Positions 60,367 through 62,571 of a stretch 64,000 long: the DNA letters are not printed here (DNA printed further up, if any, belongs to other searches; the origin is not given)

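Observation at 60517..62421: Membrane pseudokinase with AgmX/PglI-like extracytoplasmic domain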

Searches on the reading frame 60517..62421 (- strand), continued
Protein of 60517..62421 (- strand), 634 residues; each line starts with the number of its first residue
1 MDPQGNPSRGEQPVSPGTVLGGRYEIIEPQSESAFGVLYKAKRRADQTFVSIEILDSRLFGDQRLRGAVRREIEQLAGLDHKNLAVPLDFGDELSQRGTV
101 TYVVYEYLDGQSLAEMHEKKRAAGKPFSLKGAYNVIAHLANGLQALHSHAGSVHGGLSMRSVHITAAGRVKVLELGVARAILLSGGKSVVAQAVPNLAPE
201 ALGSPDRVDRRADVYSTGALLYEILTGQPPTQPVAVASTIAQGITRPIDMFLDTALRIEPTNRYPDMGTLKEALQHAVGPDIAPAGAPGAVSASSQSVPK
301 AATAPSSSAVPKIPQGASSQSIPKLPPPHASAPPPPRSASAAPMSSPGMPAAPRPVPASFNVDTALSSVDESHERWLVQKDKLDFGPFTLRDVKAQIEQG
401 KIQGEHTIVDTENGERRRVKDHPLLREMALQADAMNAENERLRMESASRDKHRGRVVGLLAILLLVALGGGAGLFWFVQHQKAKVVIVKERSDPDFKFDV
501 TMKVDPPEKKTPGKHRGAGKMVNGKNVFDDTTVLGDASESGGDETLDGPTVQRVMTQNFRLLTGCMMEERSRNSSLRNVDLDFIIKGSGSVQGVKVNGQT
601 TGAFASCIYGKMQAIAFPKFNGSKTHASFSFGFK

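Call 6: find_homologous_proteins(query=window:60517-62421:-, max_evalue=0.00001)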
Query window:60517-62421:- (634 aa): 346 proteins with E <= 0.00001 among 8000 candidates; the best 120 are listed.
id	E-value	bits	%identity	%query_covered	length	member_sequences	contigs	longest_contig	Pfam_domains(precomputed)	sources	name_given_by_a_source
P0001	0.0e+0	1411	100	100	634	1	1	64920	PF07714.24,PF00069.32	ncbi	ncbi:MAG: protein kinase [Polyangia bacterium]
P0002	0.0e+0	1191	84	100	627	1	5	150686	PF07714.24,PF00069.32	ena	-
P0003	1.9e-260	884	65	100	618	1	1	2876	PF07714.24,PF00069.32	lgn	-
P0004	7.4e-246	836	61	99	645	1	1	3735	PF07714.24,PF00069.32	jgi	jgi:eukaryotic-like serine/threonine-protein kinase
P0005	1.3e-242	825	61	100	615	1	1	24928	PF07714.24,PF00069.32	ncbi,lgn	-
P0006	1.4e-175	603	46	100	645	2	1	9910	PF07714.24,PF00069.32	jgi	jgi:hypothetical protein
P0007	2.4e-166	573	47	99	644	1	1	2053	PF07714.24,PF00069.32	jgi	jgi:serine/threonine-protein kinase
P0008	3.5e-166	572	46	99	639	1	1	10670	PF07714.24,PF00069.32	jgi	jgi:eukaryotic-like serine/threonine-protein kinase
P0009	9.4e-166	571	45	99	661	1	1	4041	PF07714.24,PF00069.32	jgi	jgi:serine/threonine protein kinase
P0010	1.7e-165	570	45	97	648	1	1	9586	PF07714.24,PF00069.32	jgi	jgi:serine/threonine-protein kinase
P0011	2.3e-165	570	45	99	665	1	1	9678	PF07714.24,PF00069.32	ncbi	ncbi:MAG TPA: protein kinase [Polyangia bacterium]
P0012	1.0e-164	568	45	99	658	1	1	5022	PF07714.24,PF00069.32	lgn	-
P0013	3.8e-163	562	45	100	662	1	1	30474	PF07714.24,PF00069.32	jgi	jgi:serine/threonine-protein kinase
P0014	3.6e-162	559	45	98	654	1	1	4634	PF07714.24,PF00069.32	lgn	-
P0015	4.8e-162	559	57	44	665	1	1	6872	PF07714.24,PF00069.32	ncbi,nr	ncbi:MAG: Serine/threonine-protein kinase PknB [Myxococcales bacterium]|nr:Serine/threonine-protein 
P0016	6.3e-162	558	43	99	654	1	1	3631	PF07714.24,PF00069.32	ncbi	ncbi:MAG TPA: protein kinase, partial [Polyangia bacterium]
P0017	1.2e-161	557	45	99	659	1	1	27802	PF07714.24,PF00069.32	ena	-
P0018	2.6e-161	556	46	99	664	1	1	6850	PF07714.24,PF00069.32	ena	-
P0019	7.4e-161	555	46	97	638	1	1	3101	PF07714.24,PF00069.32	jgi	jgi:serine/threonine-protein kinase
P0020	5.1e-160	552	46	100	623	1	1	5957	PF00069.32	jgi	jgi:serine/threonine-protein kinase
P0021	5.9e-160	552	55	44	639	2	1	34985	PF07714.24,PF00069.32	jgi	-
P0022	7.9e-160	551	58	44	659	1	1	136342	PF07714.24,PF00069.32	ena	-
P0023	3.7e-159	549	45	99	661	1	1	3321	PF07714.24,PF00069.32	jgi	jgi:serine/threonine protein kinase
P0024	1.6e-158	547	46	99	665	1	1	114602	PF07714.24,PF00069.32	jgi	jgi:serine/threonine protein kinase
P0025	2.1e-158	547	59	45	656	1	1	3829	PF07714.24,PF00069.32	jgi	jgi:serine/threonine protein kinase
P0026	2.3e-158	547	46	98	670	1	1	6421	PF07714.24,PF00069.32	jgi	jgi:serine/threonine-protein kinase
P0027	2.4e-158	547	56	44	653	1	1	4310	PF07714.24,PF00069.32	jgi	jgi:serine/threonine-protein kinase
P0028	4.5e-158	546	45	99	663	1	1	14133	PF07714.24,PF00069.32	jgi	jgi:eukaryotic-like serine/threonine-protein kinase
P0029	8.2e-158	545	45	99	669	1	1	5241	PF07714.24,PF00069.32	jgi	jgi:serine/threonine-protein kinase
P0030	1.4e-157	544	57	44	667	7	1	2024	PF07714.24,PF00069.32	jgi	jgi:serine/threonine-protein kinase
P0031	4.2e-155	536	46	99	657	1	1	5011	PF07714.24,PF00069.32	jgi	jgi:serine/threonine-protein kinase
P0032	2.7e-154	533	46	98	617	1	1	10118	PF07714.24,PF00069.32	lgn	-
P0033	5.9e-154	532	47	84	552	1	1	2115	PF07714.24,PF00069.32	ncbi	ncbi:MAG: protein kinase domain-containing protein, partial [Polyangia bacterium]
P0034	3.9e-153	529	45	100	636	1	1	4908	PF07714.24,PF00069.32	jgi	jgi:eukaryotic-like serine/threonine-protein kinase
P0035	4.5e-150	519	51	43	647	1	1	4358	PF07714.24,PF00069.32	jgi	jgi:serine/threonine-protein kinase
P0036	6.0e-150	519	51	44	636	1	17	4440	PF07714.24,PF00069.32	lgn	-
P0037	4.6e-148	513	44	98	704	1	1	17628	PF07714.24,PF00069.32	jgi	jgi:serine/threonine protein kinase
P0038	6.0e-147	509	53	43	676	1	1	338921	PF07714.24,PF00069.32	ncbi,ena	-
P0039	1.1e-143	498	42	100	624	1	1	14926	PF07714.24,PF00069.32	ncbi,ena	-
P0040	5.7e-141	489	52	44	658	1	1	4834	PF07714.24,PF00069.32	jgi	jgi:serine/threonine-protein kinase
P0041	2.5e-140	487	43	98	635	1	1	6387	PF07714.24,PF00069.32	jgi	jgi:serine/threonine protein kinase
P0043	1.4e-135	471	41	98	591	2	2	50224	PF07714.24,PF00069.32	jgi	-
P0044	2.0e-135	471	42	98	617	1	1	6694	PF07714.24,PF00069.32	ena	-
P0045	6.3e-129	449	54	62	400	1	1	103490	PF07714.24,PF00069.32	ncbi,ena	-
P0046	1.5e-127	445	40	97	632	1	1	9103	PF07714.24,PF00069.32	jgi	jgi:serine/threonine protein kinase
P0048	2.3e-121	424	41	98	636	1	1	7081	PF07714.24,PF00069.32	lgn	-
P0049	1.8e-116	408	39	97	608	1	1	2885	PF07714.24,PF00069.32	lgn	-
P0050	5.1e-106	374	59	48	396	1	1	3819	PF07714.24,PF00069.32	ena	-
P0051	1.2e-105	373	41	79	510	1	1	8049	PF07714.24,PF00069.32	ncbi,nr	ncbi:MAG: serine/threonine protein kinase, partial [Myxococcales bacterium]|nr:serine/threonine prot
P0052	2.3e-104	368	39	97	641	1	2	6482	PF07714.24,PF00069.32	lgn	-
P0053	6.3e-100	354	35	97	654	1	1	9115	PF07714.24,PF00069.32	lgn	-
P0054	1.5e-98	349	43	70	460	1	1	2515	PF07714.24,PF00069.32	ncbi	ncbi:MAG TPA: serine/threonine-protein kinase, partial [Polyangia bacterium]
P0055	7.2e-92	327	38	42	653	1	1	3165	PF07714.24,PF00069.32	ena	-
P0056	1.3e-90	323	38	42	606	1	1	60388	PF07714.24,PF00069.32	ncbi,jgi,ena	-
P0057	6.5e-87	311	33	89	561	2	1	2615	PF07714.24,PF00069.32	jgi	jgi:hypothetical protein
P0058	1.8e-86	309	34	96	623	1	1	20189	PF07714.24,PF00069.32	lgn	-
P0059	2.7e-84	302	33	97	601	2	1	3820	PF07714.24,PF00069.32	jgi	jgi:serine/threonine protein kinase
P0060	5.5e-84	301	32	97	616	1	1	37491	PF07714.24,PF00069.32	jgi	jgi:hypothetical protein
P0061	2.5e-81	292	33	97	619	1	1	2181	PF07714.24,PF00069.32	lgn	-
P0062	2.4e-75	272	32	99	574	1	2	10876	PF07714.24,PF00069.32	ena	-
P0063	1.5e-70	257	39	44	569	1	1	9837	PF07714.24,PF00069.32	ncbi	-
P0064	1.8e-65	240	33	41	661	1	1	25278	PF07714.24,PF00069.32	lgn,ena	-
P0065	5.9e-62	228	28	100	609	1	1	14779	PF07714.24,PF00069.32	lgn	-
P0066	2.1e-56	210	32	18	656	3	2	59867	PF07714.24,PF00069.32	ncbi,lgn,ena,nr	ncbi:MAG: hypothetical protein EXR73_11760 [Myxococcales bacterium]|nr:hypothetical protein [Myxococ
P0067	1.3e-43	168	28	74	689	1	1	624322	PF00069.32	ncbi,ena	-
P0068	2.6e-24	104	32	41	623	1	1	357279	PF07714.24,PF00069.32,PF03109.23,PF03793.25,PF01636.30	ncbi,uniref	ncbi:Stk1 family PASTA domain-containing Ser/Thr kinase [Nonomuraea sp. JJY05]|uniref:Stk1 family PA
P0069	1.5e-23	101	32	41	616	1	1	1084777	PF07714.24,PF00069.32,PF03109.23,PF03793.25,PF01636.30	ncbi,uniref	ncbi:Stk1 family PASTA domain-containing Ser/Thr kinase [Nonomuraea maritima]|uniref:Stk1 family PAS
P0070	5.8e-22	96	30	41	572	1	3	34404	PF07714.24,PF00069.32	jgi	jgi:serine/threonine protein kinase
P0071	1.3e-21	95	30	48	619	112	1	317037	PF07714.24,PF00069.32,PF03109.23,PF03793.25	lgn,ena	-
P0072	9.7e-21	92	31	47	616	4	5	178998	PF07714.24,PF00069.32,PF03109.23,PF03793.25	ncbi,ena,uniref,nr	ncbi:Stk1 family PASTA domain-containing Ser/Thr kinase [uncultured Mobiluncus sp.]|uniref:Stk1 fami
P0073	1.9e-20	91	29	47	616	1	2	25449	PF07714.24,PF00069.32,PF03109.23,PF03793.25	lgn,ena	-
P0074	2.0e-20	91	30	48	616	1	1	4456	PF07714.24,PF00069.32,PF03109.23,PF03793.25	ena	-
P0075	2.1e-20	91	28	47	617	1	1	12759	PF07714.24,PF00069.32,PF03109.23,PF03793.25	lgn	-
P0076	2.4e-20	91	28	47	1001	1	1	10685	PF13431.13,PF13414.13,PF13428.13,PF13374.13,PF14559.13,PF07714.24,PF00069.32,PF00515.35,PF03109.23,PF13424.13,PF21033.5,PF13432.13,PF07719.24,PF01636.30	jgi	jgi:tetratricopeptide (TPR) repeat protein/predicted Ser/Thr protein kinase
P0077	2.5e-20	91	28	47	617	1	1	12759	PF07714.24,PF00069.32,PF03109.23,PF03793.25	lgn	-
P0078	2.6e-20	91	30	47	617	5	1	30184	PF07714.24,PF00069.32,PF03109.23,PF03793.25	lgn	-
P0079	2.6e-20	91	29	47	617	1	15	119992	PF07714.24,PF00069.32,PF03109.23,PF03793.25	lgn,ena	-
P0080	2.7e-20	91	28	47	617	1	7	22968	PF07714.24,PF00069.32,PF03109.23,PF03793.25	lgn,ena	-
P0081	2.7e-20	91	28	47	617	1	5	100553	PF07714.24,PF00069.32,PF03109.23,PF03793.25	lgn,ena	-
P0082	2.8e-20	91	31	46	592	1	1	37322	PF07714.24,PF00069.32,PF03109.23,PF03793.25,PF01636.30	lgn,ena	-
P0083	2.8e-20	91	31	46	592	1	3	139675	PF07714.24,PF00069.32,PF03109.23,PF03793.25,PF01636.30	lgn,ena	-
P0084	2.9e-20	91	29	47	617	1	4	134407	PF07714.24,PF00069.32,PF03109.23,PF03793.25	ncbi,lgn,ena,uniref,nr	ncbi:Stk1 family PASTA domain-containing Ser/Thr kinase [uncultured Mobiluncus sp.]|uniref:Stk1 fami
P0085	2.9e-20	91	29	47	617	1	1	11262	PF07714.24,PF00069.32,PF03109.23,PF03793.25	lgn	-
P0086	2.9e-20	90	30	47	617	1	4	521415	PF07714.24,PF00069.32,PF03109.23,PF03793.25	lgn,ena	-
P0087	3.0e-20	90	29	48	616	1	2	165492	PF07714.24,PF00069.32,PF03109.23,PF03793.25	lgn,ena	-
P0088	3.0e-20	90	28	47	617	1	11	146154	PF07714.24,PF00069.32,PF03109.23,PF03793.25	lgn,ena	-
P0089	3.0e-20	90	29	48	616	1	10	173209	PF07714.24,PF00069.32,PF03109.23,PF03793.25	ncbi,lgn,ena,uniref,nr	ncbi:Stk1 family PASTA domain-containing Ser/Thr kinase [uncultured Mobiluncus sp.]|uniref:Stk1 fami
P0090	3.2e-20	90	28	47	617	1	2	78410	PF07714.24,PF00069.32,PF03109.23,PF03793.25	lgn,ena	-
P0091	3.5e-20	90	29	48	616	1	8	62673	PF07714.24,PF00069.32,PF03109.23,PF03793.25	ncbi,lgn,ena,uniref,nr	ncbi:Stk1 family PASTA domain-containing Ser/Thr kinase [uncultured Mobiluncus sp.]|uniref:Stk1 fami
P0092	3.5e-20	90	29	48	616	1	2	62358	PF07714.24,PF00069.32,PF03109.23,PF03793.25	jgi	-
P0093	3.8e-20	90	28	47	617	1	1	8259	PF07714.24,PF00069.32,PF03109.23,PF03793.25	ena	-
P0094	3.8e-20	90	31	43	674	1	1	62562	PF07714.24,PF00069.32,PF03109.23,PF03793.25,PF01636.30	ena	-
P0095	4.0e-20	90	28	47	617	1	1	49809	PF07714.24,PF00069.32,PF03109.23,PF03793.25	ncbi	-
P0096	4.1e-20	90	29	47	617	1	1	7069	PF07714.24,PF00069.32,PF03109.23,PF03793.25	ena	-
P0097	4.2e-20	90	29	47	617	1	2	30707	PF07714.24,PF00069.32,PF03109.23,PF03793.25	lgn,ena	-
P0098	4.4e-20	90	29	41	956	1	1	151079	PF14559.13,PF07714.24,PF00069.32,PF13414.13,PF03109.23,PF13424.13,PF13432.13,PF13428.13,PF13181.13,PF07719.24,PF01636.30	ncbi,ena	-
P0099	4.5e-20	90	30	47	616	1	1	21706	PF07714.24,PF00069.32,PF03109.23,PF03793.25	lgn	-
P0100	4.7e-20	90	30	47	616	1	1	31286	PF07714.24,PF00069.32,PF03109.23,PF03793.25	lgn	-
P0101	4.9e-20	90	30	43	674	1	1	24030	PF07714.24,PF00069.32,PF03109.23,PF03793.25,PF01636.30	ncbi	ncbi:Stk1 family PASTA domain-containing Ser/Thr kinase [Streptomyces sp. NPDC006356]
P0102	5.0e-20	90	30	43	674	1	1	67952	PF07714.24,PF00069.32,PF03109.23,PF03793.25,PF01636.30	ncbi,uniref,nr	ncbi:Stk1 family PASTA domain-containing Ser/Thr kinase [Streptomyces viridochromogenes]|uniref:non-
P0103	5.2e-20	90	30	43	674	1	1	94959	PF07714.24,PF00069.32,PF03109.23,PF03793.25,PF01636.30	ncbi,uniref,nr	ncbi:Stk1 family PASTA domain-containing Ser/Thr kinase [Streptomyces sp. AC550_RSS872]|uniref:Stk1 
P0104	5.7e-20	90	29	48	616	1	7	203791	PF07714.24,PF00069.32,PF03109.23,PF03793.25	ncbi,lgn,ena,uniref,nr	ncbi:Stk1 family PASTA domain-containing Ser/Thr kinase [uncultured Mobiluncus sp.]|uniref:Stk1 fami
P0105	5.8e-20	90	30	43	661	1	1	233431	PF07714.24,PF00069.32,PF03109.23,PF03793.25,PF01636.30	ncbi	ncbi:Stk1 family PASTA domain-containing Ser/Thr kinase [Streptomyces sp. NPDC004822]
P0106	5.9e-20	89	29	48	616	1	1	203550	PF07714.24,PF00069.32,PF03109.23,PF03793.25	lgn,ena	-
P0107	6.0e-20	89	30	43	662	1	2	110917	PF07714.24,PF00069.32,PF03109.23,PF03793.25,PF01636.30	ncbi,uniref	ncbi:Stk1 family PASTA domain-containing Ser/Thr kinase [Streptomyces sp. NPDC057412]|uniref:Stk1 fa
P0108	6.1e-20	89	30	47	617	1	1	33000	PF07714.24,PF00069.32,PF03109.23,PF03793.25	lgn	-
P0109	6.1e-20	89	30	43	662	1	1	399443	PF07714.24,PF00069.32,PF03109.23,PF03793.25,PF01636.30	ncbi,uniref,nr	ncbi:Stk1 family PASTA domain-containing Ser/Thr kinase [Streptomyces sp. RK62]|uniref:Stk1 family P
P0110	6.2e-20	89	30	43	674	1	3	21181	PF07714.24,PF00069.32,PF03109.23,PF03793.25,PF01636.30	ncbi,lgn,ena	-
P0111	6.2e-20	89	30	43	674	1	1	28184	PF07714.24,PF00069.32,PF03109.23,PF03793.25,PF01636.30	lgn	-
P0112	6.2e-20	89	30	43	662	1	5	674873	PF07714.24,PF00069.32,PF03109.23,PF03793.25,PF01636.30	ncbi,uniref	ncbi:Stk1 family PASTA domain-containing Ser/Thr kinase [Streptomyces nigra]|uniref:Stk1 family PAST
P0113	6.4e-20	89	30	43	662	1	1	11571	PF07714.24,PF00069.32,PF03109.23,PF03793.25,PF01636.30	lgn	-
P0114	8.2e-20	89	29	48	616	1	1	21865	PF07714.24,PF00069.32,PF03109.23,PF03793.25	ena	-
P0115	8.7e-20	89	29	47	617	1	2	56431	PF07714.24,PF00069.32,PF03109.23,PF03793.25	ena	-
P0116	9.4e-20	89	29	48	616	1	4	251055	PF07714.24,PF00069.32,PF03109.23,PF03793.25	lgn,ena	-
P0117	9.4e-20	89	30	43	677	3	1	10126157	PF07714.24,PF00069.32,PF03109.23,PF03793.25,PF01636.30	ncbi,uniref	ncbi:beta-lactam-binding protein with PASTA domain/tRNA A-37 threonylcarbamoyl transferase component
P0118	9.8e-20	89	33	35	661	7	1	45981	PF07714.24,PF00069.32,PF03109.23,PF03793.25,PF01636.30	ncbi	ncbi:MAG: Stk1 family PASTA domain-containing Ser/Thr kinase [Acidimicrobiales bacterium]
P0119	1.2e-19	88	30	46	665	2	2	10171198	PF07714.24,PF00069.32,PF03109.23,PF03793.25,PF01636.30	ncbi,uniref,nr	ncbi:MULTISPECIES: Stk1 family PASTA domain-containing Ser/Thr kinase [unclassified Streptomyces]|un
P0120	1.6e-19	88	30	41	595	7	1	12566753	PF07714.24,PF00069.32,PF03109.23,PF03793.25,PF01636.30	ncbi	ncbi:Stk1 family PASTA domain-containing Ser/Thr kinase [Actinoallomurus acanthiterrae]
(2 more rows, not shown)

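Call 10: find_encoding_contigs(protein=P0002, flank=10000, max_places=2)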
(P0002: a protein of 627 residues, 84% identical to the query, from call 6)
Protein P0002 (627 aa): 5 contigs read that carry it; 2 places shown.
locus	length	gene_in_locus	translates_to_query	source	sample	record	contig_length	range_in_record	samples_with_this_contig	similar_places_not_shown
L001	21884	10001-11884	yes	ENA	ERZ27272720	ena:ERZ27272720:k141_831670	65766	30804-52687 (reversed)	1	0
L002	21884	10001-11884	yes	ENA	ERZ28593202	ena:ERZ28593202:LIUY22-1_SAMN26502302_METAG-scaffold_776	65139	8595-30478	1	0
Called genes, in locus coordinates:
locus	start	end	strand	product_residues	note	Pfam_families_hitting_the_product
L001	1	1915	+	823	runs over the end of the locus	PF03176:MMPL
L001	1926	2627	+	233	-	PF14219:DUF4328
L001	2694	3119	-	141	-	PF22741:PTP-NADK (weak)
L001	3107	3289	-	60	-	-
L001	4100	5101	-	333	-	-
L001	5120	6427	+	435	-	PF01875:Memo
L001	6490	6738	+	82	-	-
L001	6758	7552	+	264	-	PF00691:OmpA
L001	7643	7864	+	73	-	-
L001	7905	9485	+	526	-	PF00069:Pkinase, PF07714:PK_Tyr_Ser-Thr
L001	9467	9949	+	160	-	PF14229:DUF4332, PF14520:HHH_5 (faint)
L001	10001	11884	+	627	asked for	PF00069:Pkinase, PF07714:PK_Tyr_Ser-Thr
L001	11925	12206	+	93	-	-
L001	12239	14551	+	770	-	PF03130:HEAT_PBS (faint), PF13646:HEAT_2, PF02985:HEAT (faint), PF12717:Cnd1 (faint), PF21581:SCD (faint), PF13646:HEAT_2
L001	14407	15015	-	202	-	PF04542:Sigma70_r2, PF08281:Sigma70_r4_2, PF04545:Sigma70_r4 (weak)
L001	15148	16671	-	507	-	PF03853:YjeF_N, PF01256:Carb_kinase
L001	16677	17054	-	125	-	PF01648:ACPS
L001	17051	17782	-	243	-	PF03740:PdxJ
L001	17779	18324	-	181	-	-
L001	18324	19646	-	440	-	PF02878:PGM_PMM_I, PF02879:PGM_PMM_II, PF02880:PGM_PMM_III, PF00408:PGM_PMM_IV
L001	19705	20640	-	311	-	PF07949:YbbR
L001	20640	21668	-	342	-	PF19293:CdaA_N, PF02457:DAC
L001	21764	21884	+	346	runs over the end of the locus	PF00892:EamA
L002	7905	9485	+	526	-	PF00069:Pkinase, PF07714:PK_Tyr_Ser-Thr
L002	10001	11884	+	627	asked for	PF00069:Pkinase, PF07714:PK_Tyr_Ser-Thr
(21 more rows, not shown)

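Call 11: find_encoding_contigs(protein=P0022, flank=10000, max_places=2)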
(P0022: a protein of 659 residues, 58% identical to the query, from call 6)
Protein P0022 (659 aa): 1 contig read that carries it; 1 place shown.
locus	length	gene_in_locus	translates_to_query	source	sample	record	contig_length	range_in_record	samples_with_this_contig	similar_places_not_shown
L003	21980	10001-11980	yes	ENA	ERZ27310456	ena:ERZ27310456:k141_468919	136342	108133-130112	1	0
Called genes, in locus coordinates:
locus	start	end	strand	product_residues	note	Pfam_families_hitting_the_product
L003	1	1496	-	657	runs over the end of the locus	PF01344:Kelch_1 (faint), PF13415:Beta-prop_FBX42 (faint), PF13418:Beta-prop_TYW4 (faint)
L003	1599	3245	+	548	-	PF00069:Pkinase, PF07714:PK_Tyr_Ser-Thr, PF08308:PEGA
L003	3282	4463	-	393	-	-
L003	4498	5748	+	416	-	PF05402:PqqD (weak), PF01875:Memo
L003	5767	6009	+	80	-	-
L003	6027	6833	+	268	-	PF00691:OmpA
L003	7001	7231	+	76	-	-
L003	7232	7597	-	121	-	-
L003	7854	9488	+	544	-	PF00069:Pkinase, PF07714:PK_Tyr_Ser-Thr, PF01636:APH (faint), PF03109:ABC1 (faint), PF07719:TPR_2 (faint), PF13428:TPR_14 (faint)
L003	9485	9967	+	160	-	PF14229:DUF4332, PF14520:HHH_5 (faint)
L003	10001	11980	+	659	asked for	PF00069:Pkinase, PF07714:PK_Tyr_Ser-Thr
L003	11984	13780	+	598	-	PF07698:7TM-7TMR_HD, PF01966:HD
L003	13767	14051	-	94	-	-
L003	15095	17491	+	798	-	PF02985:HEAT (faint), PF03130:HEAT_PBS (faint), PF13646:HEAT_2, PF00514:Arm (faint), PF13646:HEAT_2, PF13646:HEAT_2, PF13513:HEAT_EZ, PF13646:HEAT_2, +2 more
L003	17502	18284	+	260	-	PF13367:PrsW-protease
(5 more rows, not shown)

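Call 12: find_encoding_contigs(protein=P0056, flank=10000, max_places=1)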
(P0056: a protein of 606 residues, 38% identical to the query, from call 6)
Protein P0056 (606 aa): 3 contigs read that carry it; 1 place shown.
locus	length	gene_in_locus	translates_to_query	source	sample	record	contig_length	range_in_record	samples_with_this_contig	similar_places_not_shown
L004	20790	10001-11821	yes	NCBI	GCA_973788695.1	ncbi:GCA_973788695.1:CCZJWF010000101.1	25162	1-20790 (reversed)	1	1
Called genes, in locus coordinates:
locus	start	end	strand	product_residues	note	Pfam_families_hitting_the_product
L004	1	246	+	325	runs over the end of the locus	PF00494:SQS_PSY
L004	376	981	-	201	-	-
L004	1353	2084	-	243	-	PF00149:Metallophos, PF12850:Metallophos_2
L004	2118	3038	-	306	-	-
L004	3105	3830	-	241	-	PF13490:zf-HC2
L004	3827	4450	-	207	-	PF04542:Sigma70_r2, PF08281:Sigma70_r4_2, PF04545:Sigma70_r4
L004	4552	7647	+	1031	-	PF01564:Spermine_synth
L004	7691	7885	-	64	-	-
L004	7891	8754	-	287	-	PF01063:Aminotran_4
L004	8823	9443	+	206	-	PF07238:PilZ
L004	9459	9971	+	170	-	PF14229:DUF4332, PF14520:HHH_5 (faint)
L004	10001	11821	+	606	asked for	PF00069:Pkinase, PF07714:PK_Tyr_Ser-Thr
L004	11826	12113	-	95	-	-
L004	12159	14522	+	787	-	PF02985:HEAT (faint), PF03130:HEAT_PBS (faint), PF13646:HEAT_2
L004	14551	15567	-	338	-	-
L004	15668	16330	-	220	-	PF05951:Peptidase_M15_2, PF08291:Peptidase_M15_3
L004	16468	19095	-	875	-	PF01624:MutS_I, PF05188:MutS_II, PF05192:MutS_III, PF05190:MutS_IV, PF00488:MutS_V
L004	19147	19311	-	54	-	-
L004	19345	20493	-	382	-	-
